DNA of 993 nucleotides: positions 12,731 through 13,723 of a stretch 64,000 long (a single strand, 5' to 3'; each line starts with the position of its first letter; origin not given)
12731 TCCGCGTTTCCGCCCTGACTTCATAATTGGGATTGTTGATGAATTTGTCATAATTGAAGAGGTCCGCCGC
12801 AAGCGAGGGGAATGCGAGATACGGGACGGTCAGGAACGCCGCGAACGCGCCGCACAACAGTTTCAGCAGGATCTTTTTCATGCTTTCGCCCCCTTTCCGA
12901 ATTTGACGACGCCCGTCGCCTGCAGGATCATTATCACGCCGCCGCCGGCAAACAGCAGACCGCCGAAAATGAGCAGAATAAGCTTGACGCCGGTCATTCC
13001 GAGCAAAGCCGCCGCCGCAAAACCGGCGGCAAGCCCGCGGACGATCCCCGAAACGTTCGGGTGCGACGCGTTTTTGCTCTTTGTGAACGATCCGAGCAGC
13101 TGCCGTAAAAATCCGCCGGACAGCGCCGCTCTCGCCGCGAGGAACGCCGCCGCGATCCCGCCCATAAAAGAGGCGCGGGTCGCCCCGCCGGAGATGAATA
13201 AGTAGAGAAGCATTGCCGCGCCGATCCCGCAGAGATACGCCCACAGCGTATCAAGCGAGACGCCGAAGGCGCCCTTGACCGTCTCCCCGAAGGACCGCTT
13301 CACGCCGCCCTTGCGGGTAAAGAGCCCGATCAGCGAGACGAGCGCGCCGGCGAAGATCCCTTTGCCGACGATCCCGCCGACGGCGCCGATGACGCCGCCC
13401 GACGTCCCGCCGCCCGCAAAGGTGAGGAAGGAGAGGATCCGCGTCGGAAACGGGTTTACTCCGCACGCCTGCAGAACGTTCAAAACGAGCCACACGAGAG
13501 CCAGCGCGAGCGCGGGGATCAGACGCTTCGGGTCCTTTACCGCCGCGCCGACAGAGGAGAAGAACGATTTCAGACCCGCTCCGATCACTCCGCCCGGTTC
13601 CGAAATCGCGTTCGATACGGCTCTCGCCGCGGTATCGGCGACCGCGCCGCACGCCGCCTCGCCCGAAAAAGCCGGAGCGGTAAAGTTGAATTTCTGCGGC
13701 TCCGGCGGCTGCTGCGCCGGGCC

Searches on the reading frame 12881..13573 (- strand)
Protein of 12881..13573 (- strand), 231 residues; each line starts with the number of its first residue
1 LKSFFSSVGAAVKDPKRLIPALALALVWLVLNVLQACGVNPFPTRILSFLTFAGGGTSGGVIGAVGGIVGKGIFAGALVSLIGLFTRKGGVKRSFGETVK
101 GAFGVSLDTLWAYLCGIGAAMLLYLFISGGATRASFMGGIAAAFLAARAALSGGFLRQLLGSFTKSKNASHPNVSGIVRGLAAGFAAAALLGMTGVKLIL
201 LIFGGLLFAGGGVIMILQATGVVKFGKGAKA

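Call 34: search_solved_structures(query=A3, max_evalue=10)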
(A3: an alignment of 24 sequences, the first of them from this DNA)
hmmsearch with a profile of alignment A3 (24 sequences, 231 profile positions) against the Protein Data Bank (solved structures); distinct sequences matched with E-value up to 10: 13.
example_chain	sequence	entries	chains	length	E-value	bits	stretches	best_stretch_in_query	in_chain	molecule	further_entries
6nf4_A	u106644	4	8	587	0.11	15.1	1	56-125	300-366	Otopetrin1 | Proton channel OTOP1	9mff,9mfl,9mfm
4idj_A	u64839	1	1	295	0.38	13.3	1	45-76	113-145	Alpha-hemolysin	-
6u3t_A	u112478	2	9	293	1.4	11.5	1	45-76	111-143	Alpha-hemolysin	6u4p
9svz_A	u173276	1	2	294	1.4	11.5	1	45-76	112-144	Alpha-hemolysin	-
4yhd_A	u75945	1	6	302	1.4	11.4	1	45-76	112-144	Alpha-hemolysin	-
21gf_A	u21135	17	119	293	1.5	11.4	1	45-76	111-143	Alpha-hemolysin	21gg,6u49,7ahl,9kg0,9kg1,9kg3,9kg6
4u6v_A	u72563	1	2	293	1.5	11.4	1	45-76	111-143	Alpha-hemolysin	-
4p24_A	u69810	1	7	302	1.5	11.4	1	45-76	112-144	Alpha-hemolysin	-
3anz_A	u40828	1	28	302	1.5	11.4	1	45-76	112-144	Alpha-hemolysin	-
6kob_B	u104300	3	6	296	1.5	11.4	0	196-219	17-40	Quinol oxidase subunit 2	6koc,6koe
9shr_A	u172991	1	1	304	1.5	11.3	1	45-76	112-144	Alpha-hemolysin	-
3m3r_A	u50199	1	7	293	1.7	11.2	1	45-76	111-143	Alpha-hemolysin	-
3m2l_A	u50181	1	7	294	1.7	11.2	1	45-76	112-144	Alpha-hemolysin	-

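Call 40: search_protein_representatives(alignment_id=A3)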
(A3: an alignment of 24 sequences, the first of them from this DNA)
Query: 24 sequences, 231 profile positions. Proteins with E-value up to 0.001 (for the whole library): 576; up to 1e-10: 472; up to 1e-30: 217. The best 150 are listed.
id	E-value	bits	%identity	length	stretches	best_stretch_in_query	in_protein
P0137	2.0e-84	299.0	-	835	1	2-228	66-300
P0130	7.8e-82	290.5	-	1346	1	1-228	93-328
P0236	8.3e-81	287.1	-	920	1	1-228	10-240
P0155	1.3e-80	286.5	-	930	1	1-227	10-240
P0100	3.6e-80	285.1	-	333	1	1-230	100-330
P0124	5.5e-80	284.4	-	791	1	1-225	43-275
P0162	7.5e-80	284.0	-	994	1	3-228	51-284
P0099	4.7e-78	278.1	-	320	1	1-230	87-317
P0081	5.0e-78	278.0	-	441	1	2-230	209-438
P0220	1.3e-77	276.7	-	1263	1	3-226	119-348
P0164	3.3e-77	275.3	-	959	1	1-226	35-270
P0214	6.1e-77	274.5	-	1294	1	1-226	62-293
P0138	4.2e-76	271.8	-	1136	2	3-225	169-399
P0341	6.0e-76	271.2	-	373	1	1-228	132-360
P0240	6.8e-76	271.1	-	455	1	3-227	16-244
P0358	1.2e-58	214.7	-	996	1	4-223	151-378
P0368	4.8e-53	196.3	-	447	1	3-224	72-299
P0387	8.8e-48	179.1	-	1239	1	3-224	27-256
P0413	3.8e-43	163.9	-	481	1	2-222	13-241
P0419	1.2e-42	162.3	-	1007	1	2-224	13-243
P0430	3.6e-41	157.5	-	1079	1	2-215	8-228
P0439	6.2e-40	153.4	-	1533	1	2-223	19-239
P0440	1.2e-39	152.4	-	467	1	3-221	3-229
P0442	1.8e-39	151.9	-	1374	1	5-224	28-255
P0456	7.8e-38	146.5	-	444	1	4-219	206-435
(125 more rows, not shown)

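Call 41: search_protein_families(library=pfam, proteins=[P0439, P0442, P0387, P0419, P0430, P0368, P0413, P0440, P0456, P0358], max_evalue=0.001)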
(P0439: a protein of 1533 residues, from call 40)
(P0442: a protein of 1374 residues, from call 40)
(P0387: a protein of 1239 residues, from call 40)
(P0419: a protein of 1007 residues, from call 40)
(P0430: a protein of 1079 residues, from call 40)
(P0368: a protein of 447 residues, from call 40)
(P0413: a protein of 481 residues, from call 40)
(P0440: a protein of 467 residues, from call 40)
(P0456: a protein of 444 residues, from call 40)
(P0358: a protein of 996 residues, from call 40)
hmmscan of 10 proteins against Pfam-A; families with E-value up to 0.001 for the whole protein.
P0439 (1533 aa): 0 families

P0442 (1374 aa): 0 families

P0387 (1239 aa): 0 families

P0419 (1007 aa): 0 families

P0430 (1079 aa): 0 families

P0368 (447 aa): 1 family
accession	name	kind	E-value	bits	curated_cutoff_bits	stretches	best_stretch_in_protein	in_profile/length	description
PF13240.11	Zn_Ribbon_1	-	3.7e-05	23.8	25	1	4-25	1-22/23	zinc-ribbon domain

P0413 (481 aa): 1 family
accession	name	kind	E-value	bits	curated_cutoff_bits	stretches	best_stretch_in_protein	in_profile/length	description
PF13425.11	O-antigen_lig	-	0.00023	20.6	31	1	198-315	203-328/462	O-antigen ligase like membrane protein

P0440 (467 aa): 0 families

P0456 (444 aa): 6 families
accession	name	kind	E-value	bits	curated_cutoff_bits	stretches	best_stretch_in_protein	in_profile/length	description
PF12773.13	DZR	-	2.7e-08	34.3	27.3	1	11-81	1-45/45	Double zinc ribbon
PF13240.11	Zn_Ribbon_1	-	1.5e-07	31.4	25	2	11-31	2-22/23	zinc-ribbon domain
PF17032.10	Zn_ribbon_15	-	2.4e-05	25.5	28.9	0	57-81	49-73/73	zinc-ribbon family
PF13248.11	Zn_ribbon_3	-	0.00017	21.4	27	0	63-82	5-24/26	zinc-ribbon domain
PF04810.20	zf-Sec23_Sec24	-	0.00039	20.8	25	0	63-79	4-20/39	Sec23/Sec24 zinc finger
PF24460.1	DUF7575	-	0.00055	19.7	28.5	0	7-32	2-27/28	Domain of unknown function (DUF7575)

P0358 (996 aa): 1 family
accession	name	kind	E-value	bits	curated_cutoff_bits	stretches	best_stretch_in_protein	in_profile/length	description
PF13240.11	Zn_Ribbon_1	-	1.5e-06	28.2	25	1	2-22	1-21/23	zinc-ribbon domain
